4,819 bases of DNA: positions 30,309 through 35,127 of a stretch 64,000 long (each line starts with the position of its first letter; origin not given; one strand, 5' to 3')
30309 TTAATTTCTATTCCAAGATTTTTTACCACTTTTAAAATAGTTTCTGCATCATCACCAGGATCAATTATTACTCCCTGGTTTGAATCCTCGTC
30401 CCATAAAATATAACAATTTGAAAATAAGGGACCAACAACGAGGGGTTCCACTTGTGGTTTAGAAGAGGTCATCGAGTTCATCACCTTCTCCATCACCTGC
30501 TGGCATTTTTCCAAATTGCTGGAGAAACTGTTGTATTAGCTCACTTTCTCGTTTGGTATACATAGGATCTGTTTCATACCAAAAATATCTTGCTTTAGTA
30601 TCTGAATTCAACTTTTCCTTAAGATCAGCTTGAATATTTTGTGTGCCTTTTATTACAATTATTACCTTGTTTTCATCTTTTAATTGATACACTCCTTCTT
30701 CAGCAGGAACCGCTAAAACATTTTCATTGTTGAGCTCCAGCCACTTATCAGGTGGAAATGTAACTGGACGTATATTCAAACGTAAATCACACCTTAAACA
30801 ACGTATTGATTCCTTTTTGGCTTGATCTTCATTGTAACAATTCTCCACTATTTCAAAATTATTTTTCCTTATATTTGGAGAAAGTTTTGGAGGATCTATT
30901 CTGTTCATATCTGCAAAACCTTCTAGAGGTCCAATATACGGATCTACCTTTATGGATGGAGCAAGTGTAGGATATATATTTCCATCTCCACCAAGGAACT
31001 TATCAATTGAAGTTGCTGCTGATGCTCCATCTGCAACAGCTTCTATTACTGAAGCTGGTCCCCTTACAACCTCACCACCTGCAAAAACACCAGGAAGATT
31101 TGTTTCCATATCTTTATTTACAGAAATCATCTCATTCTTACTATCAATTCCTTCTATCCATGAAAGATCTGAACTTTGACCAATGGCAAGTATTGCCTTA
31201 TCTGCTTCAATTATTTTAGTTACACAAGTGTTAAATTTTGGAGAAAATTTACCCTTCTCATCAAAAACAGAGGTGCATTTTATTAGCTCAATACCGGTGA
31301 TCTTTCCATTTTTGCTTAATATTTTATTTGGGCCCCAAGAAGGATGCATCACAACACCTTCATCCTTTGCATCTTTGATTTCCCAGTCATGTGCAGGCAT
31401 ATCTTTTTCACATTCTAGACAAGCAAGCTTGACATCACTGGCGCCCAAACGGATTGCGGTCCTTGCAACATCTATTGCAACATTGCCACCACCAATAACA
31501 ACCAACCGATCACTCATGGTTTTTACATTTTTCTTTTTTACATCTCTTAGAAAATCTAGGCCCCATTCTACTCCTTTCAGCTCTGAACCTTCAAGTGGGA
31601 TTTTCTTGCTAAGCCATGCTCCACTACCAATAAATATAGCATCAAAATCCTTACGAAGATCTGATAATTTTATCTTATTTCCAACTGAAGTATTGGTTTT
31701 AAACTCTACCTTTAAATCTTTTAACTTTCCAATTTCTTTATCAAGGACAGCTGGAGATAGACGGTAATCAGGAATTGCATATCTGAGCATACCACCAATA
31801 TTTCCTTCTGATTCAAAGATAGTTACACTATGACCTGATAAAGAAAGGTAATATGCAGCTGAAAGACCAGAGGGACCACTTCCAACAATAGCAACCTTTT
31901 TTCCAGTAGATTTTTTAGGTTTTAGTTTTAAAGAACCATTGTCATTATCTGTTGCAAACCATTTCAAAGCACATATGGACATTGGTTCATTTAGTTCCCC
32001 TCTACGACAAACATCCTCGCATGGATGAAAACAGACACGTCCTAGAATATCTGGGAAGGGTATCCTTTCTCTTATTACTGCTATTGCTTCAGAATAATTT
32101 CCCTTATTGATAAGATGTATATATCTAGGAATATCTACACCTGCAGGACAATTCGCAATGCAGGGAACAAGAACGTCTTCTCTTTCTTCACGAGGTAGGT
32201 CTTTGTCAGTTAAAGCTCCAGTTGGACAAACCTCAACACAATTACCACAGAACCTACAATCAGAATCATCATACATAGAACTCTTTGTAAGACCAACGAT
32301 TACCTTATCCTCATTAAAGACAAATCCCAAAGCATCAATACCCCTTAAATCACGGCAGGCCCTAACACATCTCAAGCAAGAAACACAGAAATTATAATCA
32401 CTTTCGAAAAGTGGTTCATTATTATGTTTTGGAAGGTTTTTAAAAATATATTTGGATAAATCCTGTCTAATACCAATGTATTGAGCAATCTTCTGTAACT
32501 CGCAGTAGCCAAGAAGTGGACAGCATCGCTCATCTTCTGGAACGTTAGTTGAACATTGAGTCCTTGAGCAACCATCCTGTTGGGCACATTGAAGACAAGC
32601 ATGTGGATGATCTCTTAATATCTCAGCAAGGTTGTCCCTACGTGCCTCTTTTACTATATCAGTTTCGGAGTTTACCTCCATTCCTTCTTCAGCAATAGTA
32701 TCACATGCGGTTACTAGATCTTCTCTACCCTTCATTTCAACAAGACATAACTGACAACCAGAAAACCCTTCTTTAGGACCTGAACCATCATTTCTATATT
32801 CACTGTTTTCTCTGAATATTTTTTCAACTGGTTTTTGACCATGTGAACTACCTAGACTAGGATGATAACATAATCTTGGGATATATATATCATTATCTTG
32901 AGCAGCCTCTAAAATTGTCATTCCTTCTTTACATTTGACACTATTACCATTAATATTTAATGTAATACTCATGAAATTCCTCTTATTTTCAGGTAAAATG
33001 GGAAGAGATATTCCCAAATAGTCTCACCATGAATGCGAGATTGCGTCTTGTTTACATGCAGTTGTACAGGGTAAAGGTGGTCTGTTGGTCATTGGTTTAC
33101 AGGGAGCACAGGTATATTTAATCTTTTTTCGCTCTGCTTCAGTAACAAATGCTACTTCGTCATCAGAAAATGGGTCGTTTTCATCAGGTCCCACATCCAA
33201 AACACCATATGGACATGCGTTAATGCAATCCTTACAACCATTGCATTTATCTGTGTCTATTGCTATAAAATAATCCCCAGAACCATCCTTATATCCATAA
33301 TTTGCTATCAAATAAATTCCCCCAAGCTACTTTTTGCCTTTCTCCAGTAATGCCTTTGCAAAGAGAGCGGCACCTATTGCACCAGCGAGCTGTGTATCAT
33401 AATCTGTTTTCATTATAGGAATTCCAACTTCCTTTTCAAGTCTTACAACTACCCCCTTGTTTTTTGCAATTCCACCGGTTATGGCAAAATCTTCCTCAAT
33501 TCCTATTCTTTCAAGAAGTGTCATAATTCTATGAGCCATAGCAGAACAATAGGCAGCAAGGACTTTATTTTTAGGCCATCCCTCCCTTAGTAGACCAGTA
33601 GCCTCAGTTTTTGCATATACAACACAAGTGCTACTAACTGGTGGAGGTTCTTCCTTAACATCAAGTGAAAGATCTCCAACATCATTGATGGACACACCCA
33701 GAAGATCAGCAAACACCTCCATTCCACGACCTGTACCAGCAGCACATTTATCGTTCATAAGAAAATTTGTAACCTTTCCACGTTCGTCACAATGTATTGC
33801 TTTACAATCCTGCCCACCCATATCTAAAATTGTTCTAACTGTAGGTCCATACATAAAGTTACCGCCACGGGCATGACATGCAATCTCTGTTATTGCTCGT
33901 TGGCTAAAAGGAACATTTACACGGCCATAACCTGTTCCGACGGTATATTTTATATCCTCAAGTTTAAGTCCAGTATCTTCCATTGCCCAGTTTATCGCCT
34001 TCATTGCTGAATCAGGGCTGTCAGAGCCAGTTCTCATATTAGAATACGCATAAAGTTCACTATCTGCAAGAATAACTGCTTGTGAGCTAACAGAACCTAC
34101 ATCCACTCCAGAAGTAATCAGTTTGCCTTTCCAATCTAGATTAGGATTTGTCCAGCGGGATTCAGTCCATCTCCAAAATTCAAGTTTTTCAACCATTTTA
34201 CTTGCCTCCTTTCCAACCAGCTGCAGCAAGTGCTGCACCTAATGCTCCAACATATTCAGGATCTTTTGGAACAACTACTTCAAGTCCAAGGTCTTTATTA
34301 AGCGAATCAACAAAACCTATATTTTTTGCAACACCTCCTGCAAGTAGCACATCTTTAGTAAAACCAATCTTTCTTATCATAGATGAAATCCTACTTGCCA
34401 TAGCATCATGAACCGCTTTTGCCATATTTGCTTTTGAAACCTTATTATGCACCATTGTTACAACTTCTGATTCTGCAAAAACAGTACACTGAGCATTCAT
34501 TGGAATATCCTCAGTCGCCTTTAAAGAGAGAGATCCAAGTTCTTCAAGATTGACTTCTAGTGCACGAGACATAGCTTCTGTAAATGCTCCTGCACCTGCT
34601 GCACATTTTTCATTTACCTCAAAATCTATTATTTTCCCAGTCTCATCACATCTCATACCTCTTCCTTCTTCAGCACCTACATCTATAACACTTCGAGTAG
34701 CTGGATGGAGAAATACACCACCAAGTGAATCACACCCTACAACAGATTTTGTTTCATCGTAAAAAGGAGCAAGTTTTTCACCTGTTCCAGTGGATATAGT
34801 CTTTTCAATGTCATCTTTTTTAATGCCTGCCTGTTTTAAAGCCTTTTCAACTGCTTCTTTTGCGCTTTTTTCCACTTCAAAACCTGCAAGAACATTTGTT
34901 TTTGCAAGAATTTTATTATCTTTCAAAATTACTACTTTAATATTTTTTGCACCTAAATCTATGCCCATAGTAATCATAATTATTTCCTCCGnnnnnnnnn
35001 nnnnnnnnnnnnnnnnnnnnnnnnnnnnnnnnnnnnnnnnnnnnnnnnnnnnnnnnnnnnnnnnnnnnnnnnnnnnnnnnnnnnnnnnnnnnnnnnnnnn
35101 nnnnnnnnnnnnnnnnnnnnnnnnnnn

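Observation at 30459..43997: Apparently complete anaerobic benzoyl-CoA route: class I BCR-like bcrCB plus two ATPases and ferredoxin, with Oah-, Had- and Dch-like genes, in a low-GC archaeon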

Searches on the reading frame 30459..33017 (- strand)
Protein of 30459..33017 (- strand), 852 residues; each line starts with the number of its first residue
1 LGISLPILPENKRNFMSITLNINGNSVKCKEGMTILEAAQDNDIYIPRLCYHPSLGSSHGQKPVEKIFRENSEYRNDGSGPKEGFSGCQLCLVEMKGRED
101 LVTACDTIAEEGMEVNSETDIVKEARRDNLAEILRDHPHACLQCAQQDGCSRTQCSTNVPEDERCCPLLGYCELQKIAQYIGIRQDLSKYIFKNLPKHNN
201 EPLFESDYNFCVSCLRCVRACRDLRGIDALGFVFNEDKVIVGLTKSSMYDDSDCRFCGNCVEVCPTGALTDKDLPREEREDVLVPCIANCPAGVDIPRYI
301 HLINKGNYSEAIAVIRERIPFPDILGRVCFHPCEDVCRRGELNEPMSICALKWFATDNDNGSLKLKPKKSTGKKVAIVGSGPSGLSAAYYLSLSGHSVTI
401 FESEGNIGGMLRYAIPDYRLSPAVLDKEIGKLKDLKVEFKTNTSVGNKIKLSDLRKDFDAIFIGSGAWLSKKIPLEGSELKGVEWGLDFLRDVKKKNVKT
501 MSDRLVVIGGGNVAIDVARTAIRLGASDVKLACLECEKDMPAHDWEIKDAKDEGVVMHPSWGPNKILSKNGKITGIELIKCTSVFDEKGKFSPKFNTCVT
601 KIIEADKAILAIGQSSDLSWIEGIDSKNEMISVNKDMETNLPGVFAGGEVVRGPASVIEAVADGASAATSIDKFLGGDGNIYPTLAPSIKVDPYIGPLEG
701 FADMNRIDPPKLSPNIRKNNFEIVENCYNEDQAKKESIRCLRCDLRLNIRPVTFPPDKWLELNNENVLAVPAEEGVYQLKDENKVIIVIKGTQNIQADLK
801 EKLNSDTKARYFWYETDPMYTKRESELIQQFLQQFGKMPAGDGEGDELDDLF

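Call 4: search_protein_families(library=ncbifam, proteins=[window:30459-33017:-], max_evalue=0.00001)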
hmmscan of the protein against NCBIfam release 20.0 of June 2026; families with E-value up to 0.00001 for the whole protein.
window:30459-33017:- (852 aa): 43 families (the best 25 are shown)
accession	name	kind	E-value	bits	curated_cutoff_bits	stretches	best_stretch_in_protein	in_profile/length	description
NF009410.0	PRK12771.1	subfamily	2.3e-140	468.9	516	1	280-743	44-511/566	NAD(P)-binding protein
NF009454.0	PRK12814.1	equivalog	1.1e-139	466.8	916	3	280-744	98-573/657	putative NADPH-dependent glutamate synthase small subunit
NF010590.0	PRK13984.1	equivalog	1e-113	380.6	946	1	286-676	198-607/611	putative oxidoreductase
NF009414.0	PRK12778.1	equivalog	8.5e-89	298.7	1103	1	285-675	338-749/752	bifunctional dihydroorotate dehydrogenase B NAD binding subunit/NADPH-dependent glutamate synthase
TIGR01316.1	gltA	equivalog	2.6e-87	293.5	471.75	1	283-675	35-449/449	NADPH-dependent glutamate synthase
TIGR03315.1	Se_ygfK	equivalog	2.3e-76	257.1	835.3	1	282-689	443-836/1012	putative selenate reductase subunit YgfK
TIGR01318.1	gltD_gamma_fam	subfamily_domain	1.7e-70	237.9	482.95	1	286-675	50-465/467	glutamate synthase, small subunit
TIGR01317.1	GOGAT_sm_gam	subfamily_domain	7.9e-70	236.1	447.7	1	288-678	56-481/485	glutamate synthase small subunit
NF009408.0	PRK12769.1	equivalog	8.1e-65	219.2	1003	1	286-676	236-652/659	formate-dependent uric acid utilization protein AegA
NF009413.0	PRK12775.1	equivalog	1.1e-59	202.2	1895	1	285-678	340-757/1006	putative trifunctional 2-polyprenylphenol hydroxylase/glutamate synthase subunit beta/ferritin domain-containing protein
NF009409.0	PRK12770.1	subfamily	4.3e-57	193.8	343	1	366-676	12-351/360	putative glutamate synthase subunit beta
NF009415.0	PRK12779.1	equivalog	1.3e-56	192.1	1519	1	289-671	213-622/944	putative bifunctional glutamate synthase subunit beta/2-polyprenylphenol hydroxylase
NF045663.1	diclust_near_Sec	equivalog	1e-54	185.9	530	2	285-469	19-201/759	pyridine nucleotide-disulfide oxidoreductase/dicluster-binding protein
NF009451.0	PRK12809.1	equivalog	3.5e-50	170.9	1154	1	286-670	219-629/639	formate-dependent uric acid utilization protein YgfT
NF040763.1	FeFe_hydrog_A6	exception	1.5e-44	152.3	765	2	18-154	1-110/571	NADH-dependent [FeFe] hydrogenase, group A6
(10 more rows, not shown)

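Call 5: search_protein_families(library=pfam, proteins=[window:30459-33017:-], max_evalue=0.00001)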
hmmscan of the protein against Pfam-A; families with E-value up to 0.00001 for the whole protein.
window:30459-33017:- (852 aa): 12 families
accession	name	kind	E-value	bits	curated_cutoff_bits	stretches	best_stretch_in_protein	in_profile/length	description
PF07992.20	Pyr_redox_2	-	1.4e-29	103.9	26.1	1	373-664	1-291/291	Pyridine nucleotide-disulphide oxidoreductase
PF14691.11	Fer4_20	-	4.1e-18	65.7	25.8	1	285-359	31-108/113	Dihydroprymidine dehydrogenase domain II, 4Fe-4S cluster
PF13510.11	Fer2_4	-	1.3e-15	57.6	22.8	2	17-53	3-39/82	2Fe-2S iron-sulfur cluster binding domain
PF13738.12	Pyr_redox_3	-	7.1e-12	45.6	30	1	497-648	158-305/305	Pyridine nucleotide-disulphide oxidoreductase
PF22117.2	Fer4_Nqo3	-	2.9e-11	43.8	27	1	202-270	2-67/67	NADH-quinone oxidoreductase subunit 3, ferredoxin-like domain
PF13450.12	NAD_binding_8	-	3.5e-09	37.2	21.9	1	377-411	1-35/68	NAD(P)-binding Rossmann-like domain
PF12838.12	Fer4_7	-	5.6e-08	33.6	27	1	211-268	2-52/52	4Fe-4S dicluster domain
PF00070.33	Pyr_redox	-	6.5e-08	33.4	22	0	374-408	1-35/82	Pyridine nucleotide-disulphide oxidoreductase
PF00037.32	Fer4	-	6.6e-07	29.3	21.1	1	249-270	3-24/24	4Fe-4S binding domain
PF01266.30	DAO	-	1.9e-06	28.1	27.9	1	374-408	1-35/353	FAD dependent oxidoreductase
PF13187.11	Fer4_9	-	3e-06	27.6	27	1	211-268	2-51/52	4Fe-4S dicluster domain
PF24348.1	DUF7508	-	3.4e-06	27.6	26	1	758-828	6-73/79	Domain of unknown function (DUF7508)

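Call 36: search_solved_structures(query=window:30459-33017:-, max_evalue=1e-20)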
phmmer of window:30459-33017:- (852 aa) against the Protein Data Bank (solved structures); distinct sequences matched with E-value up to 1e-20: 14.
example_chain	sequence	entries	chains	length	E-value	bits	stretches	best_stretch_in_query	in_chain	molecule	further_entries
9bov_A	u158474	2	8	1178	2.9e-119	402.5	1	276-744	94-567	Molybdopterin oxidoreductase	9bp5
8oh5_C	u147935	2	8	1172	8.9e-112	377.7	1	276-746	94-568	Formate dehydrogenase-O, major subunit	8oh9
9n5u_A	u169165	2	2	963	1.1e-103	351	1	281-678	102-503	NfnA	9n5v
5jca_L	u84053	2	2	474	7e-67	229.2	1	284-676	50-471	NADH-dependent Ferredoxin:NADP Oxidoreductase (NfnI) subunit alpha | NADH-dependent Ferredoxin:NADP Oxidoreductase subunit alpha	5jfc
5vj7_A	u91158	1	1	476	1.3e-62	215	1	284-680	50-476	Oxidoreductase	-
4ylf_B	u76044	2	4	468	1.9e-62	214.5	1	285-681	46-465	Dihydropyrimidine dehydrogenase subunit A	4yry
7mfm_I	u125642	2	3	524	4.3e-53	183.6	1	288-679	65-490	Glutamate synthase (NADPH) small chain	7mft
2vdc_G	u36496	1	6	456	1.2e-45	159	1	286-674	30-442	GLUTAMATE SYNTHASE [NADPH] SMALL CHAIN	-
6s6s_G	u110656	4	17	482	1.2e-45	158.9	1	286-674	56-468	Glutamate synthase [NADPH] small chain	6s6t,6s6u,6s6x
7m31_A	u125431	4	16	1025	2e-28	102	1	284-677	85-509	Dihydropyrimidine dehydrogenase [NADP(+)]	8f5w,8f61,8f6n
1gt8_A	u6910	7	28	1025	2e-28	102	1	284-677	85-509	DIHYDROPYRIMIDINE DEHYDROGENASE | Dihydropyrimidine dehydrogenase [NADP(+)]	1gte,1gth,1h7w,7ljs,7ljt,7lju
1h7x_A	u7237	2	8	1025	2e-28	102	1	284-677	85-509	DIHYDROPYRIMIDINE DEHYDROGENASE | Dihydropyrimidine dehydrogenase [NADP(+)]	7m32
6tg9_A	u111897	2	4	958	1.4e-22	82.6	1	84-295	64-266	Formate dehydrogenase subunit alpha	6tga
7t2r_A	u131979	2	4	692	8e-22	80.1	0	86-300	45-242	NiFe hydrogenase subunit A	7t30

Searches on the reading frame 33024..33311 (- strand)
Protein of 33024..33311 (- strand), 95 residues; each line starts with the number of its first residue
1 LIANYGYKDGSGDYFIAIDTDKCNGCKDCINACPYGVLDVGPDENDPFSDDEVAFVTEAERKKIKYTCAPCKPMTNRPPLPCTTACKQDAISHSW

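Call 4: search_protein_families(library=ncbifam, proteins=[window:33024-33311:-], max_evalue=0.00001)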
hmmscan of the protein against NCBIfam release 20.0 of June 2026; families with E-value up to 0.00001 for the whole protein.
window:33024-33311:- (95 aa): 3 families
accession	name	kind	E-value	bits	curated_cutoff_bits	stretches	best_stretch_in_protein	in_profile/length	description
NF007658.0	PRK10330.1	equivalog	5.2e-07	29.3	260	1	14-91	80-152/181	electron transport protein HydN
NF005506.0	PRK07118.1-5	equivalog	7.3e-07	28.9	388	1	15-72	164-222/279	Fe-S cluster domain-containing protein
NF041715.1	arsenate_red_ArrB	equivalog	4.7e-06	26.3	450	1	17-58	83-124/233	arsenate respiratory reductase iron-sulfur subunit ArrB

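Call 5: search_protein_families(library=pfam, proteins=[window:33024-33311:-], max_evalue=0.00001)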
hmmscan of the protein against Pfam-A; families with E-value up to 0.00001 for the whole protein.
window:33024-33311:- (95 aa): 4 families
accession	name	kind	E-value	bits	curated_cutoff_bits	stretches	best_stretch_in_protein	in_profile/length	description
PF12837.12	Fer4_6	-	2.7e-09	36.9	25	1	15-38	1-24/24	4Fe-4S binding domain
PF00037.32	Fer4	-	1.1e-07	31.7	21.1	1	17-38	2-23/24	4Fe-4S binding domain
PF12797.12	Fer4_2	-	1.3e-06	28.4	24.5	1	16-35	3-22/22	4Fe-4S binding domain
PF13187.11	Fer4_9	-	4.1e-06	27.1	27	1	22-91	1-52/52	4Fe-4S dicluster domain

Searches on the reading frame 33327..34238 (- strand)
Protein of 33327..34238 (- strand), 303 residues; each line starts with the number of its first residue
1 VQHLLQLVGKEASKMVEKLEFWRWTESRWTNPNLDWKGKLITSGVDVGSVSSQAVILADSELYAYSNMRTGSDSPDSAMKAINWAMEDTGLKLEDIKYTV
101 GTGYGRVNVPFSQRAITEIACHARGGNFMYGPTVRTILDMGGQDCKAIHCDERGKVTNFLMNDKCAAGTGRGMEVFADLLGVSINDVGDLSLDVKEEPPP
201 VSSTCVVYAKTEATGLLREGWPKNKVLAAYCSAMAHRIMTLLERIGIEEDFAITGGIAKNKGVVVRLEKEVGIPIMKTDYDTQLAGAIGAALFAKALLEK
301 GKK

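Call 4: search_protein_families(library=ncbifam, proteins=[window:33327-34238:-], max_evalue=0.00001)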
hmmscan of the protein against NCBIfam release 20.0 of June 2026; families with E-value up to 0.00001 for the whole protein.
window:33327-34238:- (303 aa): 5 families
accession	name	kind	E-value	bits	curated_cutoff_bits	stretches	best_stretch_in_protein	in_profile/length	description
TIGR03192.1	benz_CoA_bzdQ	equivalog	1.2e-130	435.2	380.2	1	12-300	3-292/293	benzoyl-CoA reductase, bzd-type, subunit Q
TIGR00241.1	CoA_E_activ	domain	2.1e-64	217.5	125.4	1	42-292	2-247/248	acyl-CoA dehydratase activase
TIGR02259.1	benz_CoA_red_A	equivalog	1.9e-43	148.8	578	1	84-294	217-432/432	benzoyl-CoA reductase subunit A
TIGR03286.1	methan_mark_15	hypoth_equivalog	4.2e-35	121.5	455.75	1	40-295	144-402/404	methanogenesis marker 15 protein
TIGR02261.1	benz_CoA_red_D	equivalog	4.2e-34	117.9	312.85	1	41-293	2-261/262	benzoyl-CoA reductase subunit D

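Call 5: search_protein_families(library=pfam, proteins=[window:33327-34238:-], max_evalue=0.00001)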
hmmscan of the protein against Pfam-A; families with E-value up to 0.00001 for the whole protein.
window:33327-34238:- (303 aa): 1 family
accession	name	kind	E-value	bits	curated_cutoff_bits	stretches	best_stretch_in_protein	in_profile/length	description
PF01869.26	BcrAD_BadFG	-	2.3e-55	188.4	31.5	1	44-294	2-271/271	BadF/BadG/BcrA/BcrD ATPase family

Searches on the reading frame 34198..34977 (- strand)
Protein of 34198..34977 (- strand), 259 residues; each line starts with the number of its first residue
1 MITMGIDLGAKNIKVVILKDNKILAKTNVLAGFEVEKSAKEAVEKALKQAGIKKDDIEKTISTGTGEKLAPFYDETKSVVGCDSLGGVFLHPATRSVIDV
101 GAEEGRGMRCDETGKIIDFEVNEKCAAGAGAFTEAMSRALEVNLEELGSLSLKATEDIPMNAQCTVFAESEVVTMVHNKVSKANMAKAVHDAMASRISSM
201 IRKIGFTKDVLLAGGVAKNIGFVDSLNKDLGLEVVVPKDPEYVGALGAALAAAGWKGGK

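Call 4: search_protein_families(library=ncbifam, proteins=[window:34198-34977:-], max_evalue=0.00001)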
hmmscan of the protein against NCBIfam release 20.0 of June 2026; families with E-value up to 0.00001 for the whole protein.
window:34198-34977:- (259 aa): 8 families
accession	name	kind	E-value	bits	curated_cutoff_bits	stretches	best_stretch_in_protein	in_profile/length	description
TIGR00241.1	CoA_E_activ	domain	5.7e-62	209.5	125.4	1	2-250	1-247/248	acyl-CoA dehydratase activase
TIGR02261.1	benz_CoA_red_D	equivalog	3.8e-44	150.8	312.85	1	2-250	2-260/262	benzoyl-CoA reductase subunit D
TIGR03192.1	benz_CoA_bzdQ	equivalog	8.8e-39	133.7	380.2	1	1-251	32-285/293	benzoyl-CoA reductase, bzd-type, subunit Q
TIGR03286.1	methan_mark_15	hypoth_equivalog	6e-35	121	455.75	1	2-254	145-403/404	methanogenesis marker 15 protein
TIGR02259.1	benz_CoA_red_A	equivalog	2.3e-30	105.7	578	1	59-249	232-429/432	benzoyl-CoA reductase subunit A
NF011660.0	PRK15080.1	equivalog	3.8e-08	32.9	182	1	177-252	199-273/277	ethanolamine utilization protein EutJ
TIGR02529.1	EutJ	subfamily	1.4e-06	28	152.1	0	177-250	166-238/239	ethanolamine utilization protein EutJ family protein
NF009842.0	PRK13317.1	equivalog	6.1e-06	25.8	234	0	2-68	3-59/277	type II pantothenate kinase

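Call 5: search_protein_families(library=pfam, proteins=[window:34198-34977:-], max_evalue=0.00001)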
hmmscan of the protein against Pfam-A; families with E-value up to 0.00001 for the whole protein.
window:34198-34977:- (259 aa): 1 family
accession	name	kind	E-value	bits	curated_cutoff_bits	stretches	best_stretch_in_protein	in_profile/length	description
PF01869.26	BcrAD_BadFG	-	5.3e-51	174.2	31.5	1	5-252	2-271/271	BadF/BadG/BcrA/BcrD ATPase family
